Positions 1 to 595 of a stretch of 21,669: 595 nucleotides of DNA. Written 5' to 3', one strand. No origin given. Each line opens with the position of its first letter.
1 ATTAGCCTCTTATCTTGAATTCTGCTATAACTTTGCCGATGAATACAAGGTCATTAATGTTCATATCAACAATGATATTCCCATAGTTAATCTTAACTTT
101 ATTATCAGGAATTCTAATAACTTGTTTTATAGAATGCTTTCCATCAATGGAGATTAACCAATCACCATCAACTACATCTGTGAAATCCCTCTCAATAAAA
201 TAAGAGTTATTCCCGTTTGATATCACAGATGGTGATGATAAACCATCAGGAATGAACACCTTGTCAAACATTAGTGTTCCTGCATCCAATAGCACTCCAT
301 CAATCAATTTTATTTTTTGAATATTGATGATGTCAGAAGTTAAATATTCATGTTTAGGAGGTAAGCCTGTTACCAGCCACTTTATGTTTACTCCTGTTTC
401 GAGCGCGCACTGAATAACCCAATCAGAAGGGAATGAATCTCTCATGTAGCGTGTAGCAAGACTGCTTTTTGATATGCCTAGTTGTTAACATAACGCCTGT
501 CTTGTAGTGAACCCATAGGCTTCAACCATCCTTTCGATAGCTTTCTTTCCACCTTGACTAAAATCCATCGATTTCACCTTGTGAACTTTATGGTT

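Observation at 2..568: Immunity repressor gene carries an in-frame ochre codon inside its helix-turn-helix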

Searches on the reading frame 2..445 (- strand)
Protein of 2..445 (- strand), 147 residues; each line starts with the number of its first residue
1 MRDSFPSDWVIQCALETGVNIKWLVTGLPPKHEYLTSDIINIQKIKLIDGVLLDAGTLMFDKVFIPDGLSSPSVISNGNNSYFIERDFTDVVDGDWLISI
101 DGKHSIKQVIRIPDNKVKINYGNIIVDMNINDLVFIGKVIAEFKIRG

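Call 14: find_encoding_contigs(protein=window:2-445:-, flank=10000, max_places=10)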
Protein window:2-445:- (147 aa): 3 contigs read that carry it; 3 places shown.
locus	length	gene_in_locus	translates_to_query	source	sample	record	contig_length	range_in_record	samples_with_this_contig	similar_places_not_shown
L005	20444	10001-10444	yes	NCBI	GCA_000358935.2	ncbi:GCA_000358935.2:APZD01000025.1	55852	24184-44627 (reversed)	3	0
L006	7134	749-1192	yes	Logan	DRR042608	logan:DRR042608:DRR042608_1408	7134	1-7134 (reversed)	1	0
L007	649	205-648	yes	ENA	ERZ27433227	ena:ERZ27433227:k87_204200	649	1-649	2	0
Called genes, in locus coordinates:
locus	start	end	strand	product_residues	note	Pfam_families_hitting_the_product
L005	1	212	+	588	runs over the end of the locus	PF06056:Terminase_5, PF03237:Terminase_6N, PF17289:Terminase_6C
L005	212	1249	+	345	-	PF04860:Phage_portal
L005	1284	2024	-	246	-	PF08797:HIRAN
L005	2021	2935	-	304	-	-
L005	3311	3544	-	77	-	PF06183:DinI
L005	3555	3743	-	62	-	-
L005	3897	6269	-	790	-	PF05840:Phage_GPA, PF23343:REP_ORF2-G2P (faint)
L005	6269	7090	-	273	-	-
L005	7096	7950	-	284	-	PF02086:MethyltransfD12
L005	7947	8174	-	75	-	PF01258:zf-dskA_traR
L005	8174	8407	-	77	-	PF10809:DUF2732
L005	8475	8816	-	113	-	PF17282:DUF5347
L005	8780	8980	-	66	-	PF10893:Phage_186_Fil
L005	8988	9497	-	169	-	PF06892:Phage_CP76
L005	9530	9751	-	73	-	-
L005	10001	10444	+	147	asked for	PF07022:Phage_CI_repr, PF16452:Phage_CI_C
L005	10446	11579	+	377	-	PF02463:SMC_N, PF13175:AAA_15, PF13476:AAA_23 (faint), PF13304:AAA_21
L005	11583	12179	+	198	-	PF14103:DUF4276 (weak)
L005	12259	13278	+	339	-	PF24624:Int_N, PF00589:Phage_integrase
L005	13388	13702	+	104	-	-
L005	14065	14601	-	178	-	PF00440:TetR_N, PF13977:TetR_C_6 (faint), PF17940:TetR_C_31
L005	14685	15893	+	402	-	PF07690:MFS_1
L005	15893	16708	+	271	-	PF00702:Hydrolase, PF08282:Hydrolase_3, PF12710:HAD (faint), PF05116:S6PP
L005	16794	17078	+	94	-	-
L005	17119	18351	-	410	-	PF07690:MFS_1, PF00083:Sugar_tr (faint)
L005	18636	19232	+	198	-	PF01569:PAP2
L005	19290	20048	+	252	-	PF08220:HTH_DeoR, PF00455:DeoRC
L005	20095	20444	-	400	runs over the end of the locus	PF00768:Peptidase_S11, PF13354:Beta-lactamase2, PF07943:PBP5_C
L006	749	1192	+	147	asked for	PF07022:Phage_CI_repr, PF16452:Phage_CI_C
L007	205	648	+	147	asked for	PF07022:Phage_CI_repr, PF16452:Phage_CI_C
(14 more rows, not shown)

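Call 17: search_protein_families(library=pfam, proteins=[window:2-445:-], max_evalue=0.01)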
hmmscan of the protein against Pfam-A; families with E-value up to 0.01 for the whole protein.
window:2-445:- (147 aa): 3 families
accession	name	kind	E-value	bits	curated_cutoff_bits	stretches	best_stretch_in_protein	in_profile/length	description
PF16452.10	Phage_CI_C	-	8.9e-27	93.7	27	1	42-140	2-100/101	Bacteriophage CI repressor C-terminal domain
PF07022.19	Phage_CI_repr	-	1.8e-10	41.4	22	1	1-27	34-60/65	Bacteriophage CI repressor helix-turn-helix domain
PF23346.1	DUF7087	-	0.0015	19.2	27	1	96-125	56-85/134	Integral membrane domain of unknown function (DUF7087)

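Call 27: list_cluster_members(proteins=[window:2-445:-, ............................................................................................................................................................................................, window:1630-1968:+, window:10234-11997:-, window:12993-14048:+, window:9197-10231:-, window:695-913:+, window:949-1455:+])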
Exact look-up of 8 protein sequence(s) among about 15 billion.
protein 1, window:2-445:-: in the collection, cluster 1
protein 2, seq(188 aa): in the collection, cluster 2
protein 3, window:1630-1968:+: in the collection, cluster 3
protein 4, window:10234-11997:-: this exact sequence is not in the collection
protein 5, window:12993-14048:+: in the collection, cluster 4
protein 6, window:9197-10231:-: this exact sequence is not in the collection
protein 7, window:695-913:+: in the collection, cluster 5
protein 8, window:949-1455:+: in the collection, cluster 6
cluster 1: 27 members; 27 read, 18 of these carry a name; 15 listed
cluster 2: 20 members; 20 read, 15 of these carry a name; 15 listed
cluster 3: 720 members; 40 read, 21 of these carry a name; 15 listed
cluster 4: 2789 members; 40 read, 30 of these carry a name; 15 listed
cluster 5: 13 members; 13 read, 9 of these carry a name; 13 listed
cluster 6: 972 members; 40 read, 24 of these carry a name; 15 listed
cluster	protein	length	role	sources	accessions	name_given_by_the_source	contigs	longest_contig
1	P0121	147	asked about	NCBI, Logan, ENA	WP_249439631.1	helix-turn-helix domain-containing protein [Escherichia coli]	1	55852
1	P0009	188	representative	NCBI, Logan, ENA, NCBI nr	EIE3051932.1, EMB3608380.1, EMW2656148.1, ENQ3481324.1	TPA: phage repressor protein CI [Escherichia coli] | phage repressor protein CI [Escherichia coli]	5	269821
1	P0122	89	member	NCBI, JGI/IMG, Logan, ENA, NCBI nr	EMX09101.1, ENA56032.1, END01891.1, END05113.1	putative cI repressor [Escherichia coli 2726950] | putative cI repressor [Escherichia coli P0302308.1]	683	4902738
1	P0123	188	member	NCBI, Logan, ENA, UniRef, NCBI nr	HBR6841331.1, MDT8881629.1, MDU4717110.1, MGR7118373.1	phage repressor protein CI [Klebsiella aerogenes] | phage repressor protein CI n=1 Tax=Klebsiella aerogenes TaxID=548 RepID=UPI001130C545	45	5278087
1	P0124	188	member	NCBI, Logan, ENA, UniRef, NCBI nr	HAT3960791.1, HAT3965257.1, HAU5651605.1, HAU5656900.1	TPA: phage repressor protein CI [Citrobacter freundii] | phage repressor protein CI n=2 Tax=Citrobacter freundii TaxID=546 RepID=UPI001A2F57D6 | phage repressor protein CI [Citrobacter freundii]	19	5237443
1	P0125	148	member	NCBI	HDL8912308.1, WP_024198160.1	TPA: phage repressor protein CI, partial [Escherichia coli]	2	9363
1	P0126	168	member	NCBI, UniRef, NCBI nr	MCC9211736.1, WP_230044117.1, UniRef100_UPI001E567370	phage repressor protein CI [Escherichia coli] | phage repressor protein CI n=1 Tax=Escherichia coli TaxID=562 RepID=UPI001E567370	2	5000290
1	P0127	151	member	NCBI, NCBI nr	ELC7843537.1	phage repressor protein CI, partial [Escherichia coli] | phage repressor protein CI [Escherichia coli]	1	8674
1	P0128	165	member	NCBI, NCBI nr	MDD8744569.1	helix-turn-helix domain-containing protein, partial [Escherichia coli] | helix-turn-helix domain-containing protein [Escherichia coli]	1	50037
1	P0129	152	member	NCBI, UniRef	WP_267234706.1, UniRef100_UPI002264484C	phage repressor protein CI, partial [Escherichia coli] | phage repressor protein CI n=2 Tax=Enterobacteriaceae TaxID=543 RepID=UPI002264484C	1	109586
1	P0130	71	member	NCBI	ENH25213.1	putative cI repressor, partial [Escherichia coli P0302308.12]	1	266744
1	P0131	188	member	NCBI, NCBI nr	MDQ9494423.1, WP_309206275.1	phage repressor protein CI [Klebsiella aerogenes]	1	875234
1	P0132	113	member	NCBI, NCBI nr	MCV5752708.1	phage repressor protein, partial [Escherichia coli] | phage repressor protein [Escherichia coli]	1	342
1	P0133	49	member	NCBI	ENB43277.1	hypothetical protein ECMP0215613_0383, partial [Escherichia coli MP021561.3]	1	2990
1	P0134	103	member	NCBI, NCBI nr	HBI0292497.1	TPA: cI repressor [Escherichia coli] | cI repressor [Escherichia coli]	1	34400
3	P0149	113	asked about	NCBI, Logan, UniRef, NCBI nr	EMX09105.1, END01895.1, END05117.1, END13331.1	putative fels-2 prophage protein [Escherichia coli P0302308.4] | DUF5347 family protein n=1 Tax=Escherichia coli TaxID=562 RepID=UPI0002CC82C5 | DUF5347 family protein [Escherichia coli]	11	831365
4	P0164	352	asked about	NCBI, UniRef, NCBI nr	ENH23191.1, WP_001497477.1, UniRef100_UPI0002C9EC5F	phage major capsid protein, P2 family [Escherichia coli P0302308.14] | phage major capsid protein, P2 family n=1 Tax=Escherichia coli TaxID=562 ... | phage major capsid protein, P2 family [Escherichia coli]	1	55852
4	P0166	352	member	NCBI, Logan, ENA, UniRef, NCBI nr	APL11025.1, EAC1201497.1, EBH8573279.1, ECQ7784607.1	phage major capsid protein, P2 family [Escherichia coli] | phage major capsid protein, P2 family n=1 Tax=Enterobacteriaceae TaxID=543 ... | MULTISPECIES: phage major capsid protein, P2 family [Enterobacteriaceae]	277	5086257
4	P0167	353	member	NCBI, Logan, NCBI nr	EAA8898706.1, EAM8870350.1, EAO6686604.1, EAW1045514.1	phage major capsid protein, P2 family [Salmonella enterica]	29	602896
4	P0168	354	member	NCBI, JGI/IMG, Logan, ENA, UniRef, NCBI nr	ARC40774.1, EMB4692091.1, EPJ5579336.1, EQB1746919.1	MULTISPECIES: phage major capsid protein, P2 family [Citrobacter] | P2 family phage major capsid protein | phage major capsid protein, P2 family n=1 Tax=Citrobacter TaxID=544 RepID=UPI0009B79243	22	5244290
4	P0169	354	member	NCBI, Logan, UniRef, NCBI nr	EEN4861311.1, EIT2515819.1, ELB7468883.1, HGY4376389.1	TPA: phage major capsid protein, P2 family [Salmonella enterica subsp. enterica serovar ... | phage major capsid protein, P2 family n=1 Tax=Enterobacter hormaechei TaxID=158836 ... | phage major capsid protein, P2 family [Salmonella enterica]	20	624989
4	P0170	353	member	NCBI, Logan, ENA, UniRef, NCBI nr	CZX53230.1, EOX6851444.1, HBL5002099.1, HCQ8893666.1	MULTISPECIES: phage major capsid protein, P2 family [Enterobacteriaceae] | Phage major capsid protein, P2 family n=2 Tax=Enterobacter cloacae complex TaxID=354276 ...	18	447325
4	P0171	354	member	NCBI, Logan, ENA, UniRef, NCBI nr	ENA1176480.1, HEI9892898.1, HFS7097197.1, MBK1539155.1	phage major capsid protein, P2 family [Klebsiella pneumoniae] | phage major capsid protein, P2 family n=1 Tax=Klebsiella pneumoniae TaxID=573 ...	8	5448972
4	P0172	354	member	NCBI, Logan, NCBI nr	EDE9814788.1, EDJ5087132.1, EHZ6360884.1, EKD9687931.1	phage major capsid protein, P2 family [Salmonella enterica]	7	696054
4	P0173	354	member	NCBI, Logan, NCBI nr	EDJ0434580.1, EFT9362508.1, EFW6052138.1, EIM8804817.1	phage major capsid protein, P2 family [Salmonella enterica] | capsid protein [Salmonella enterica]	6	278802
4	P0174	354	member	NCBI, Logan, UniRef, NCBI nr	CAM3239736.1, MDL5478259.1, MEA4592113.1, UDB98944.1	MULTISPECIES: phage major capsid protein, P2 family [Klebsiella pneumoniae complex] | phage major capsid protein, P2 family n=1 Tax=Klebsiella pneumoniae complex TaxID=3390273 ... | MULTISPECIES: phage major capsid protein, P2 family [Klebsiella]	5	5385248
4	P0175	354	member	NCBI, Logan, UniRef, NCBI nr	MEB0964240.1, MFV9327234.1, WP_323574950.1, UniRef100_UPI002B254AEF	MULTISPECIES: phage major capsid protein, P2 family [Citrobacter] | phage major capsid protein, P2 family n=1 Tax=Citrobacter TaxID=544 RepID=UPI002B254AEF | phage major capsid protein, P2 family [Citrobacter braakii]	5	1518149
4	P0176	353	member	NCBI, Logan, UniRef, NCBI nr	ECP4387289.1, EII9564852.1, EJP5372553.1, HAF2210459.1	TPA: phage major capsid protein, P2 family [Salmonella enterica] | Phage major capsid protein, P2 family n=1 Tax=Salmonella enterica TaxID=28901 ... | phage major capsid protein, P2 family [Salmonella enterica]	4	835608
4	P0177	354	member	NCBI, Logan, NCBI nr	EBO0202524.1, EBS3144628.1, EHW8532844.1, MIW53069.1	phage major capsid protein, P2 family [Salmonella enterica subsp. enterica serovar ... | phage major capsid protein, P2 family [Salmonella enterica]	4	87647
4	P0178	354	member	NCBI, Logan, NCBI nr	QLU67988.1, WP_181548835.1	phage major capsid protein, P2 family [Citrobacter freundii]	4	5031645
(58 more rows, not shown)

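Call 52: search_protein_families(library=padloc, proteins=[L005:10446-11579:+, L005:11583-12179:+], max_evalue=0.001)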
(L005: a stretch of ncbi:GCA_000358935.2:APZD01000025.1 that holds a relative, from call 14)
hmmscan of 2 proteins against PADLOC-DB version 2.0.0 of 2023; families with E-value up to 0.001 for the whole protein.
L005:10446-11579:+ (377 aa): 97 families (the best 25 are shown)
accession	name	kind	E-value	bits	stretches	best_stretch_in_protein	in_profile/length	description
PDLC04180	HEC-01A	-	1.5e-153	509.5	1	1-375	1-379/382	-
PDLC04178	HEC-01A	-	4.5e-41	139.2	1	2-352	8-363/399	-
PDLC04175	HEC-01A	-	6.3e-32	109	1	2-361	5-352/363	-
PDLC04182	HEC-01A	-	1.4e-30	104.6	2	129-346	165-376/406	-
PDLC02980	AriA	-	9.1e-30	102.6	1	27-321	4-304/304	-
PDLC02335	AbiLi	-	3.9e-26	89.9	1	3-343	50-260/326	AbiLi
PDLC04176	HEC-01A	-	2e-25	88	1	1-343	1-343/371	-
PDLC04541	PDC-M25A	-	1.7e-21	74.7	1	3-320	2-310/380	-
PDLC04135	mad3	-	3.6e-21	74.1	1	3-348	2-353/374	mads_3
PDLC04183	HEC-01A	-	1.5e-20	71.7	2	3-73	5-73/402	-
PDLC04177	HEC-01A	-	1.6e-20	71.5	2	254-353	276-374/393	-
PDLC04184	HEC-01A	-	1.1e-19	68.8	2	3-69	2-67/464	-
PDLC02981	AriAB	-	4.9e-18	63.1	2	274-337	332-394/694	-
PDLC04391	PDC-M07A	-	7.7e-18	62.7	2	3-125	2-125/412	-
PDLC04144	HEC-01B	-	1.7e-17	61.6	2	1-87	1-85/395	-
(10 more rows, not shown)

L005:11583-12179:+ (198 aa): 10 families
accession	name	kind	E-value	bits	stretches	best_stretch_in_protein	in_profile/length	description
PDLC04193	HEC-01B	-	6.1e-63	210.2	1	1-194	1-191/195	-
PDLC04194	HEC-01B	-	6.4e-43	144.9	1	2-196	5-198/204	-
PDLC04197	HEC-01B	-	3.2e-31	106.5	1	1-195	1-189/192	-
PDLC04191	HEC-01B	-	6.8e-09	34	1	38-156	49-157/192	-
PDLC04205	HEC-01B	-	2.4e-08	32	1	44-132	66-158/213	-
PDLC04185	HEC-01B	-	1.1e-05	23.6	1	7-157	12-158/188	-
PDLC04196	HEC-01B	-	1.8e-05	22.8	1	54-130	68-146/197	-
PDLC04206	HEC-01B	-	1.8e-05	22.7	1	24-117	41-143/219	-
PDLC04210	HEC-01B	-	4e-05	21.5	1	71-114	96-139/217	-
PDLC04143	HEC-01A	-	0.00019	19.1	1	11-136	25-147/190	-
